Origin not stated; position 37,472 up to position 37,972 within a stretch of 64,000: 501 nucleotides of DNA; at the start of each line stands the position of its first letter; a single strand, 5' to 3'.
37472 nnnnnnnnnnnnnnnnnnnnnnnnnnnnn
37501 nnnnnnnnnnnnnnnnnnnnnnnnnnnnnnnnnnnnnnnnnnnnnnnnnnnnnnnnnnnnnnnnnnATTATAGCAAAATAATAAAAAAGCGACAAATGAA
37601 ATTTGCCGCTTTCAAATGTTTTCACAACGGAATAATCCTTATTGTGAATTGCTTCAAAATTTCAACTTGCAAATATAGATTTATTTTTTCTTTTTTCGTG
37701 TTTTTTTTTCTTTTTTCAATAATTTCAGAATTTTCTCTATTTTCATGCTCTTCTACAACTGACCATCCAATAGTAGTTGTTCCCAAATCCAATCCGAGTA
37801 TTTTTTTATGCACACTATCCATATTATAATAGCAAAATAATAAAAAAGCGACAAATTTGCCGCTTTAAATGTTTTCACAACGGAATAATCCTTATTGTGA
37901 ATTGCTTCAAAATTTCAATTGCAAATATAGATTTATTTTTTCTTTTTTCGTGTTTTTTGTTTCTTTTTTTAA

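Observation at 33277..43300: Tandem ~5-kb segmental duplication gives two diverged cas9 genes in a single type II-C locus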

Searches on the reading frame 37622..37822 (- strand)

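Call 39: search_protein_families(library=pfam, proteins=[window:37622-37822:-], max_evalue=0.01)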
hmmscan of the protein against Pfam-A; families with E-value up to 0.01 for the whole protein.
window:37622-37822:- (66 aa): 1 family
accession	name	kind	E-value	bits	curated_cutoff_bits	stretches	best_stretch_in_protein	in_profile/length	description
PF03652.20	RuvX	-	0.0034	18.2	29.2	1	7-54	2-50/134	Holliday junction resolvase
